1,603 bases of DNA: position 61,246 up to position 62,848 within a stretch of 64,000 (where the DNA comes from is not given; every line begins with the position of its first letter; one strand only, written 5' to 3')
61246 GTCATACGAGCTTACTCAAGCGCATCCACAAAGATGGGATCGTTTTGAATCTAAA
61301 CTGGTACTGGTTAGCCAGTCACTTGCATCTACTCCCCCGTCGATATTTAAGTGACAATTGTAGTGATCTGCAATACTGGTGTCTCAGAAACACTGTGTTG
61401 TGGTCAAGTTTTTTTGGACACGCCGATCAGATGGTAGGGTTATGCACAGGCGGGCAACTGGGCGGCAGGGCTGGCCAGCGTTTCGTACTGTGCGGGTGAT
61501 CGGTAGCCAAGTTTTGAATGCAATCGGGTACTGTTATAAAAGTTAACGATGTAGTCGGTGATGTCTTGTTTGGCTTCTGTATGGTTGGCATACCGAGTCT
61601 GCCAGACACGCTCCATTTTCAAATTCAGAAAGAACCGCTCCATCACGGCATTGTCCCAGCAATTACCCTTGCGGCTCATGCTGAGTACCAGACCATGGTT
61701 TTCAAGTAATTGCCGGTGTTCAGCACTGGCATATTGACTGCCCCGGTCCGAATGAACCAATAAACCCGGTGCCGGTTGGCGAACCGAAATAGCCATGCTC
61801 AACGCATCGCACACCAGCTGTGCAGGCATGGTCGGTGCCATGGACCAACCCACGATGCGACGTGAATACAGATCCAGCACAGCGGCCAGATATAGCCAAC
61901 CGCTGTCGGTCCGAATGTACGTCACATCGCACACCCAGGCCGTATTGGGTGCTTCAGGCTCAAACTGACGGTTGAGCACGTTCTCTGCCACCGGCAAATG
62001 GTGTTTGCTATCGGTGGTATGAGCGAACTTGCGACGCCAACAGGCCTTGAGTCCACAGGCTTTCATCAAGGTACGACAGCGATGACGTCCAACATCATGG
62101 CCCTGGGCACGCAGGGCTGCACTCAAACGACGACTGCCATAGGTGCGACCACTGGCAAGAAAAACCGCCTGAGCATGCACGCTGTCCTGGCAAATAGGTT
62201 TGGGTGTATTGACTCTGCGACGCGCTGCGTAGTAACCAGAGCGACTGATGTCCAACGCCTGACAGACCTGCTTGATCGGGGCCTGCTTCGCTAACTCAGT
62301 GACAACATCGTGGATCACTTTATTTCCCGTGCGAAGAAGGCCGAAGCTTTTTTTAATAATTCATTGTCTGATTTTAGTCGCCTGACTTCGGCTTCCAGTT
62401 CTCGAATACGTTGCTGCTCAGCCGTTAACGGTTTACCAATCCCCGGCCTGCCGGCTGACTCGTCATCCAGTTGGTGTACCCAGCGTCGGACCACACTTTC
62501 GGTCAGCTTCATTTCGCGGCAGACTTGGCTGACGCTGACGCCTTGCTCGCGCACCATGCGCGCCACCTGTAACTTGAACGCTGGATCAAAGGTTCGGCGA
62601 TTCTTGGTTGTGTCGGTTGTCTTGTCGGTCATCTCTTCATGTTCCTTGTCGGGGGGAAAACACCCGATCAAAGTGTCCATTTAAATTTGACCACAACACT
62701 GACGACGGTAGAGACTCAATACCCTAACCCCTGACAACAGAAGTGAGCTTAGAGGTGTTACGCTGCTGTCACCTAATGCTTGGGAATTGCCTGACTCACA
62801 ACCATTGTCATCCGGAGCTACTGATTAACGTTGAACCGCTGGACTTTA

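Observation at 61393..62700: IS3-family element landed inside the 81-bp repeat array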

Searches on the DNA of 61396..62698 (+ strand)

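Call 5: search_dna_similar(query=window:61396-62698:+, collection=plasmids, mode=near, max_rows=25)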
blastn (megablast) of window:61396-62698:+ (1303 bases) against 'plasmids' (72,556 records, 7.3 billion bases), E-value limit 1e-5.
Records with a match: 205; places in all: 241; records where one place covers at least 80% of the query: 197.
Best place of each record, by identity: >=99% 204; 95-99% 1.
By first word of the organism name: Klebsiella 107; Salmonella 39; Escherichia 37; Acinetobacter 9; Citrobacter 4; Enterobacter 4; Proteus 1; Shigella 1; Enterobacteriaceae 1; Serratia 1; and 1 more.
By predicted mobility (MOB-suite, as given by PLSDB): conjugative 161; mobilizable 22; non-mobilizable 22.
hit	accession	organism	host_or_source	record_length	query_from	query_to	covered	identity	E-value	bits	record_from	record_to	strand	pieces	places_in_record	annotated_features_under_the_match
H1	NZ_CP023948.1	Klebsiella pneumoniae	Homo sapiens,rectal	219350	1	1303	100%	100.0%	0e+0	2407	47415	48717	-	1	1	IS3-like element ISKpn18 family transposase | traN: conjugal transfer mating pair stabilization protein TraN | hypothetical protein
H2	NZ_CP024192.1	Klebsiella pneumoniae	Homo sapiens,rectal swab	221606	1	1303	100%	100.0%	0e+0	2407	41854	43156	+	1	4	IS3-like element ISKpn18 family transposase | hypothetical protein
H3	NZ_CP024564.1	Klebsiella pneumoniae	Homo sapiens,urine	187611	1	1303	100%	100.0%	0e+0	2407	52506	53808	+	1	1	IS3-like element ISKpn18 family transposase | mobH: MobH family relaxase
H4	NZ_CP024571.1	Klebsiella pneumoniae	Homo sapiens,urine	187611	1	1303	100%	100.0%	0e+0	2407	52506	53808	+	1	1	IS3-like element ISKpn18 family transposase | mobH: MobH family relaxase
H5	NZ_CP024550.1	Klebsiella pneumoniae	-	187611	1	1303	100%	100.0%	0e+0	2407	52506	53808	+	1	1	IS3-like element ISKpn18 family transposase | mobH: MobH family relaxase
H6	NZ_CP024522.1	Klebsiella pneumoniae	Homo sapiens,cerebrospinal fluid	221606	1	1303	100%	100.0%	0e+0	2407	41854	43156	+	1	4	IS3-like element ISKpn18 family transposase | hypothetical protein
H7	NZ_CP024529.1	Klebsiella pneumoniae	Homo sapiens,blood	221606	1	1303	100%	100.0%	0e+0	2407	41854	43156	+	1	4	IS3-like element ISKpn18 family transposase | hypothetical protein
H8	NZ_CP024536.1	Klebsiella pneumoniae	-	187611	1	1303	100%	100.0%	0e+0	2407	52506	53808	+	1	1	IS3-like element ISKpn18 family transposase | mobH: MobH family relaxase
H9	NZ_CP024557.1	Klebsiella pneumoniae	-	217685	1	1303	100%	100.0%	0e+0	2407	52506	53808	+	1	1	IS3-like element ISKpn18 family transposase | mobH: MobH family relaxase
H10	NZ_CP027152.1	Klebsiella pneumoniae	-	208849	1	1303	100%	100.0%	0e+0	2407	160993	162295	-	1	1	IS3-like element ISKpn18 family transposase | aadA2: ANT(3'')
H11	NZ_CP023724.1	Klebsiella pneumoniae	Homo sapiens,intraabdominal abscess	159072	1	1303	100%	100.0%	0e+0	2407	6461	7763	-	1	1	IS3-like element ISKpn18 family transposase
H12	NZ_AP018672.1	Klebsiella pneumoniae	-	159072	1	1303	100%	100.0%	0e+0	2407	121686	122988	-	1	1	IS3-like element ISKpn18 family transposase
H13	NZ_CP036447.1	Klebsiella pneumoniae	-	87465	1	1303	100%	100.0%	0e+0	2407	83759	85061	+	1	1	IS3-like element ISKpn18 family transposase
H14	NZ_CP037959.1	Salmonella enterica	Homo sapiens,stool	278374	1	1303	100%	100.0%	0e+0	2407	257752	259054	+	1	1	IS3-like element ISKpn18 family transposase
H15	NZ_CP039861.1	Salmonella enterica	Homo sapiens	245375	1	1303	100%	100.0%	0e+0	2407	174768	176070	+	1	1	IS3-like element ISKpn18 family transposase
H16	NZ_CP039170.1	Salmonella enterica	Homo sapiens,stool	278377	1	1303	100%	100.0%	0e+0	2407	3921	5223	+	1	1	IS3-like element ISKpn18 family transposase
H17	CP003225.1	Klebsiella pneumoniae subsp. pneumoniae HS11286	-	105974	1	1303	100%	100.0%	0e+0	2407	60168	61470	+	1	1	integrase catalytic subunit | transposase IS3/IS911 family protein | hypothetical protein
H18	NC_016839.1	Klebsiella pneumoniae subsp. pneumoniae HS11286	-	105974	1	1303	100%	100.0%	0e+0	2407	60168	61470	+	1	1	integrase catalytic subunit | transposase IS3/IS911 family protein | hypothetical protein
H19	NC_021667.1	Klebsiella pneumoniae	-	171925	1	1303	100%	100.0%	0e+0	2407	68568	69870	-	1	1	IS3-like element ISKpn18 family transposase | hypothetical protein | DNA cytosine methyltransferase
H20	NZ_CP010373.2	Escherichia coli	Homo sapiens,excreted bodily substance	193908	1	1303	100%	100.0%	0e+0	2407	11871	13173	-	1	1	IS3-like element ISKpn18 family transposase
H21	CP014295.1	Klebsiella pneumoniae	Homo sapiens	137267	1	1303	100%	100.0%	0e+0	2407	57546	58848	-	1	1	integrase | transposase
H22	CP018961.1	Escherichia coli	Homo sapiens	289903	1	1303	100%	100.0%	0e+0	2407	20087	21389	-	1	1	transposase | hypothetical protein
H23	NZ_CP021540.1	Klebsiella pneumoniae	-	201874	1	1303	100%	100.0%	0e+0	2407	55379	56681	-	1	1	IS3-like element ISKpn18 family transposase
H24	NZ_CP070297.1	Escherichia albertii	Shanxi,Poultry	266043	1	1303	100%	100.0%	0e+0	2407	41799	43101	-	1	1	IS3-like element ISKpn18 family transposase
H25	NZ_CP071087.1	Klebsiella pneumoniae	Homo sapiens,outer malleolus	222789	1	1303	100%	100.0%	0e+0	2407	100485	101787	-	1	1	IS3-like element ISKpn18 family transposase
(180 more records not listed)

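Call 39: get_annotated_region(hit=H1, flank=150)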
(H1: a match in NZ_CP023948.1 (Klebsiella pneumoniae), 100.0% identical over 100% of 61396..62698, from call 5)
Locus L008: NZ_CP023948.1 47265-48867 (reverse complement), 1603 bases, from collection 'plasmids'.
description: Klebsiella pneumoniae strain FDAARGOS_446 plasmid unnamed1, complete sequence
organism: Klebsiella pneumoniae (NCBI taxid 573)
taxonomy: Bacteria; Pseudomonadota; Gammaproteobacteria; Enterobacterales; Enterobacteriaceae; Klebsiella; Klebsiella pneumoniae
host: -; source: Homo sapiens,rectal; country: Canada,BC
typing (MOB-suite, as given by PLSDB): conjugative; replicon IncC,IncFIB,IncFII; relaxase MOBF,MOBF,MOBH; mating-pair formation MPF_F
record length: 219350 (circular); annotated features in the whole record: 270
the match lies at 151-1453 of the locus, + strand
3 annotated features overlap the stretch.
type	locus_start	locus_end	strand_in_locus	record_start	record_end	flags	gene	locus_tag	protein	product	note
CDS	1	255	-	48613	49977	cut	traN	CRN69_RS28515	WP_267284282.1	conjugal transfer mating pair stabilization protein TraN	-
CDS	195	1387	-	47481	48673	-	-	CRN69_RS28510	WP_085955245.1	IS3-like element ISKpn18 family transposase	GO:0006313 - DNA transposition [Evidence IEA]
CDS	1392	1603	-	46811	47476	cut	-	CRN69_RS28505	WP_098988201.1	hypothetical protein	-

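Call 40: get_annotated_region(hit=H2, flank=150)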
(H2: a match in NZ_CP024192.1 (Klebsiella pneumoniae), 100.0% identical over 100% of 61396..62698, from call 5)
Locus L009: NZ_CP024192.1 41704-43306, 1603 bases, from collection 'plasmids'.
description: Klebsiella pneumoniae isolate KSB1_5D plasmid unnamed1, complete sequence
organism: Klebsiella pneumoniae (NCBI taxid 573)
taxonomy: Bacteria; Pseudomonadota; Gammaproteobacteria; Enterobacterales; Enterobacteriaceae; Klebsiella; Klebsiella pneumoniae
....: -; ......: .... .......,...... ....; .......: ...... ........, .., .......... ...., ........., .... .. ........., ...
typing (MOB-suite, as given by PLSDB): conjugative; replicon IncC; relaxase MOBH,MOBH; mating-pair formation MPF_F
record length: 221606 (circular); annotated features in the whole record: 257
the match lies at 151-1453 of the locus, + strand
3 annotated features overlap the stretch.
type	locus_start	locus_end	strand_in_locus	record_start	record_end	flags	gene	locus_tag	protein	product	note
CDS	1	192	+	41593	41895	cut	-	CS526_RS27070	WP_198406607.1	hypothetical protein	-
CDS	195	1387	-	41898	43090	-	-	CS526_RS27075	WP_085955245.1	IS3-like element ISKpn18 family transposase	GO:0006313 - DNA transposition [Evidence IEA]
CDS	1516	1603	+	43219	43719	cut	-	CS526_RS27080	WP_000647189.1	hypothetical protein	-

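Call 41: get_annotated_region(hit=H3, flank=150)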
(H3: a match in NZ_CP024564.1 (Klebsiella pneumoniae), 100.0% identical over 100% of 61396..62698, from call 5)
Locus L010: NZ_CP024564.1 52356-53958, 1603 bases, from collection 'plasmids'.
description: Klebsiella pneumoniae strain INF278 isolate INF278 plasmid unnamed1, complete sequence
organism: Klebsiella pneumoniae (NCBI taxid 573)
taxonomy: Bacteria; Pseudomonadota; Gammaproteobacteria; Enterobacterales; Enterobacteriaceae; Klebsiella; Klebsiella pneumoniae
host: -; source: Homo sapiens,urine; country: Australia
typing (MOB-suite, as given by PLSDB): conjugative; replicon IncC; relaxase MOBH,MOBH; mating-pair formation MPF_F
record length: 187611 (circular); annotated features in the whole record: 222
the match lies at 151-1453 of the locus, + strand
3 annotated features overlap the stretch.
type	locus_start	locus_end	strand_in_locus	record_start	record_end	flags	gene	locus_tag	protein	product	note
CDS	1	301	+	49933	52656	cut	mobH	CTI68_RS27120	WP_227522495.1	MobH family relaxase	-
CDS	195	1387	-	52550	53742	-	-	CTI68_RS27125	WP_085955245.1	IS3-like element ISKpn18 family transposase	-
CDS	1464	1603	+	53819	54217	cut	-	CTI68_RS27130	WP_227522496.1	hypothetical protein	-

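Call 42: get_annotated_region(hit=H10, flank=150)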
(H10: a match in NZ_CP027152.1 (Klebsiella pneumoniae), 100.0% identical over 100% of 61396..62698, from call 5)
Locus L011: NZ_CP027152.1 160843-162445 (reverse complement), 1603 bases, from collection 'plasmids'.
description: Klebsiella pneumoniae strain AR_0363 plasmid unnamed1, complete sequence
organism: Klebsiella pneumoniae (NCBI taxid 573)
taxonomy: Bacteria; Pseudomonadota; Gammaproteobacteria; Enterobacterales; Enterobacteriaceae; Klebsiella; Klebsiella pneumoniae
host: -; source: -; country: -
typing (MOB-suite, as given by PLSDB): conjugative; replicon IncFIB,IncFII,rep_cluster_2183; relaxase MOBF,MOBF; mating-pair formation MPF_F
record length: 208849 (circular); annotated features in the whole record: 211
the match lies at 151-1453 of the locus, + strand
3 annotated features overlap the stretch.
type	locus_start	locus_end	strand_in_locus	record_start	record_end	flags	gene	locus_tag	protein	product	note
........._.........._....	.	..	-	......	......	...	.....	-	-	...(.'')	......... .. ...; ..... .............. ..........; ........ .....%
CDS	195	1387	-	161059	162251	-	-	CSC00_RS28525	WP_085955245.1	IS3-like element ISKpn18 family transposase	GO:0006313 - DNA transposition [Evidence IEA]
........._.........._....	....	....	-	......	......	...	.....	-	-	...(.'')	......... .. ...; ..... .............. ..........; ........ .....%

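Call 43: get_annotated_region(hit=H11, flank=150)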
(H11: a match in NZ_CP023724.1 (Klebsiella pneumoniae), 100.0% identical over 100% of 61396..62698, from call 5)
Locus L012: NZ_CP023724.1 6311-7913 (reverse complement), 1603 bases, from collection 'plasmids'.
description: Klebsiella pneumoniae strain TVGHCRE225 plasmid unnamed2, complete sequence
organism: Klebsiella pneumoniae (NCBI taxid 573)
taxonomy: Bacteria; Pseudomonadota; Gammaproteobacteria; Enterobacterales; Enterobacteriaceae; Klebsiella; Klebsiella pneumoniae
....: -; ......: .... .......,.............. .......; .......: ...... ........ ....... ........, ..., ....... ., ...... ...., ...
typing (MOB-suite, as given by PLSDB): conjugative; replicon IncC; relaxase MOBH,MOBH; mating-pair formation MPF_F
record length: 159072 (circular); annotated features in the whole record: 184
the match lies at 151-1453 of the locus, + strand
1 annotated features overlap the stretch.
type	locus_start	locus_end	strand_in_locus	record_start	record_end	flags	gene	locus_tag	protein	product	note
CDS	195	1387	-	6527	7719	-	-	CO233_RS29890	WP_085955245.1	IS3-like element ISKpn18 family transposase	GO:0006313 - DNA transposition [Evidence IEA]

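Call 44: get_annotated_region(hit=H13, flank=150)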
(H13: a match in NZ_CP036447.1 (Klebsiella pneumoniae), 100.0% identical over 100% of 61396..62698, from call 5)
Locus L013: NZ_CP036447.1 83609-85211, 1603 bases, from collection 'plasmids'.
description: Klebsiella pneumoniae strain KPNIH45 plasmid unnamed2, complete sequence
organism: Klebsiella pneumoniae (NCBI taxid 573)
taxonomy: Bacteria; Pseudomonadota; Gammaproteobacteria; Enterobacterales; Enterobacteriaceae; Klebsiella; Klebsiella pneumoniae
host: -; source: -; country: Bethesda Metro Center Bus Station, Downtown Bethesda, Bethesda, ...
typing (MOB-suite, as given by PLSDB): mobilizable; replicon IncR
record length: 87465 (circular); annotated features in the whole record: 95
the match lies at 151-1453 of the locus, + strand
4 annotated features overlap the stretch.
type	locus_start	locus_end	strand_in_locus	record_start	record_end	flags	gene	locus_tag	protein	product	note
CDS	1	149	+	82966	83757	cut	-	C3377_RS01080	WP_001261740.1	ANT(3'')-Ia family aminoglycoside nucleotidyltransferase AadA2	-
predicted_resistance_gene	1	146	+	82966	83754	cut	aadA2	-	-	ANT(3'')-Ia family aminoglycoside nucleotidyltransferase AadA2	predicted by amrfinderplus; class AMINOGLYCOSIDE; identity 100.0%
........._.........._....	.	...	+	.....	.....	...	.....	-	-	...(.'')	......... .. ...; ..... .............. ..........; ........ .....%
CDS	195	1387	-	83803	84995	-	-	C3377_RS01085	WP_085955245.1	IS3-like element ISKpn18 family transposase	GO:0006313 - DNA transposition [Evidence IEA]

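Call 45: get_annotated_region(hit=H17, flank=150)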
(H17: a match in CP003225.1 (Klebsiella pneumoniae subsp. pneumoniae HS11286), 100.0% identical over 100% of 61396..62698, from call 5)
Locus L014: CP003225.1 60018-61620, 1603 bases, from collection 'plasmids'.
description: Klebsiella pneumoniae subsp. pneumoniae HS11286 plasmid pKPHS3, complete sequence
organism: Klebsiella pneumoniae subsp. pneumoniae HS11286 (NCBI taxid 1125630)
taxonomy: Bacteria; Pseudomonadota; Gammaproteobacteria; Enterobacterales; Enterobacteriaceae; Klebsiella; Klebsiella pneumoniae; Klebsiella pneumoniae subsp. pneumoniae HS11286
host: -; source: -; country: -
typing (MOB-suite, as given by PLSDB): mobilizable; replicon IncC; mating-pair formation MPF_F
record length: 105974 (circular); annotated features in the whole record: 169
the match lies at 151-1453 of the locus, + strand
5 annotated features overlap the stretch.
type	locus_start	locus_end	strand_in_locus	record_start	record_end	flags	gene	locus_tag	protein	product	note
CDS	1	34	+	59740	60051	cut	-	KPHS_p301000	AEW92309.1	hypothetical protein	-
CDS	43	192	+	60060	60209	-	-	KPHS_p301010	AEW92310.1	hypothetical protein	-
CDS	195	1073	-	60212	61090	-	-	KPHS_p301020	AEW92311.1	integrase catalytic subunit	-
CDS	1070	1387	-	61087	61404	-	-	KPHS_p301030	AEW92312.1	transposase IS3/IS911 family protein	-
CDS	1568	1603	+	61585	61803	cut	-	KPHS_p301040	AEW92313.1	hypothetical protein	-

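Call 46: get_annotated_region(hit=H19, flank=150)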
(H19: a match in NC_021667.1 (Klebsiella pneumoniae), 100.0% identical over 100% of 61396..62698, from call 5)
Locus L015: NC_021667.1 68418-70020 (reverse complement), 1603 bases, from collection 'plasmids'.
description: Klebsiella pneumoniae plasmid IncA/C-LS6, complete sequence
organism: Klebsiella pneumoniae (NCBI taxid 573)
taxonomy: Bacteria; Pseudomonadota; Gammaproteobacteria; Enterobacterales; Enterobacteriaceae; Klebsiella; Klebsiella pneumoniae
host: -; source: -; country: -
typing (MOB-suite, as given by PLSDB): conjugative; replicon IncC; relaxase MOBH,MOBH; mating-pair formation MPF_F
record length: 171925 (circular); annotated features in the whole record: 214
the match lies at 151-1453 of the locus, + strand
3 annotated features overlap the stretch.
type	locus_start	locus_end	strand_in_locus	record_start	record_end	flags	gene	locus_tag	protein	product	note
CDS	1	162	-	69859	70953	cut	-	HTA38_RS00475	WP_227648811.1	DNA cytosine methyltransferase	-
CDS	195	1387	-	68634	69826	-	-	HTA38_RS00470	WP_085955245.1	IS3-like element ISKpn18 family transposase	GO:0006313 - DNA transposition [Evidence IEA]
CDS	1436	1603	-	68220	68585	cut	-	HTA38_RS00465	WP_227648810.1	hypothetical protein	-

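Call 47: get_annotated_region(hit=H20, flank=150)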
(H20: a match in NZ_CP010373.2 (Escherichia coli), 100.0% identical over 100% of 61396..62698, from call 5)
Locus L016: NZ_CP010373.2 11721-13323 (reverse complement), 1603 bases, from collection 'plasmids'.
description: Escherichia coli strain 6409 plasmid p6409-202.186kb, complete sequence
organism: Escherichia coli (NCBI taxid 562)
taxonomy: Bacteria; Pseudomonadota; Gammaproteobacteria; Enterobacterales; Enterobacteriaceae; Escherichia; Escherichia coli
host: -; source: Homo sapiens,excreted bodily substance; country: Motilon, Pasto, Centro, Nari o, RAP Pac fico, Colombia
typing (MOB-suite, as given by PLSDB): conjugative; replicon IncC; relaxase MOBH,MOBH; mating-pair formation MPF_F
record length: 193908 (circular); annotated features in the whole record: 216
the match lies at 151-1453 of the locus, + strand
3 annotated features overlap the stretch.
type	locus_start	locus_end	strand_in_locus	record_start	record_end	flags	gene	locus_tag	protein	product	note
CDS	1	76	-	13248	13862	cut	-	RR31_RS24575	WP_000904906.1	recombinase family protein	GO:0006310 - DNA recombination [Evidence IEA]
CDS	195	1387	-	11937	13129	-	-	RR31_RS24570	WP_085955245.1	IS3-like element ISKpn18 family transposase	GO:0006313 - DNA transposition [Evidence IEA]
CDS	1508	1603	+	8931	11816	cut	-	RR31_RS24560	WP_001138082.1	Tn3 family transposase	-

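Call 48: get_annotated_region(hit=H23, flank=150)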
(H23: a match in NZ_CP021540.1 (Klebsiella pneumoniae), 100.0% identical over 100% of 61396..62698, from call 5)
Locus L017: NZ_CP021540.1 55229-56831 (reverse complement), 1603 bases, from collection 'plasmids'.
description: Klebsiella pneumoniae strain AR_0047 plasmid tig00000001, complete sequence
organism: Klebsiella pneumoniae (NCBI taxid 573)
taxonomy: Bacteria; Pseudomonadota; Gammaproteobacteria; Enterobacterales; Enterobacteriaceae; Klebsiella; Klebsiella pneumoniae
host: -; source: -; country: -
typing (MOB-suite, as given by PLSDB): conjugative; replicon IncFIB; relaxase MOBF,MOBF; mating-pair formation MPF_F
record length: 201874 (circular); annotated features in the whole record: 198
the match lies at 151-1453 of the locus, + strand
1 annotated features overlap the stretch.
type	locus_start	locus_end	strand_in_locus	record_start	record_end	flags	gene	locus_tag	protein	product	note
CDS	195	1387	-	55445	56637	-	-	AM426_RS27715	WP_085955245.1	IS3-like element ISKpn18 family transposase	GO:0006313 - DNA transposition [Evidence IEA]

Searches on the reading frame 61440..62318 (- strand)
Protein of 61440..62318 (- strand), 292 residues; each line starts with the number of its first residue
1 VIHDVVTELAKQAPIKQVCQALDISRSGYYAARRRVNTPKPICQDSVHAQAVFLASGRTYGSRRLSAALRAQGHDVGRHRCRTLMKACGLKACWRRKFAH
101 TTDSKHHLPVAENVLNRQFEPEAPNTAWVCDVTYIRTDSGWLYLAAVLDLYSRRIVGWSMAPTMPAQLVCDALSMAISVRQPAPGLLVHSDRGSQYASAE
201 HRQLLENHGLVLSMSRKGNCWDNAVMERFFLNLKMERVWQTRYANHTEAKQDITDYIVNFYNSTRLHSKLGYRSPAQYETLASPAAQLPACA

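Call 6: search_protein_families(library=pfam, proteins=[window:61440-62318:-])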
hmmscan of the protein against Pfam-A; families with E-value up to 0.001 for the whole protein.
window:61440-62318:- (292 aa): 4 families
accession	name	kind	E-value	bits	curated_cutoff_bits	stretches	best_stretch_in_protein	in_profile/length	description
PF00665.32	rve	-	1.7e-29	102.5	32.6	1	122-220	2-102/102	Integrase core domain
PF13276.12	HTH_21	-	7.2e-13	49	28.1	1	49-98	10-60/60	HTH-like domain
PF13683.12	rve_3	-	1.8e-10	40.8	26.5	1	209-275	2-67/67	Integrase core domain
PF13333.12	rve_2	-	1.9e-10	41.1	22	1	227-280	1-53/56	Integrase core domain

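Call 53: search_protein_families(library=ncbifam, proteins=[window:61440-62318:-], max_evalue=0.01)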
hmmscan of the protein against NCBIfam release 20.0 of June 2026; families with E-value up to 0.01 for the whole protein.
window:61440-62318:- (292 aa): 3 families
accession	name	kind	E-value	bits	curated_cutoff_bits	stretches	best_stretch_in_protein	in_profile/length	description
NF033516.0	transpos_IS3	equivalog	3.1e-102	342.6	160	1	4-279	92-369/369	IS3 family transposase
NF033577.2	transpos_IS481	equivalog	9.8e-28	97.5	224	1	11-277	12-282/284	IS481 family transposase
NF006918.0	PRK09409.1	subfamily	7.9e-07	28.9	597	1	58-278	64-284/301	IS2 transposase TnpB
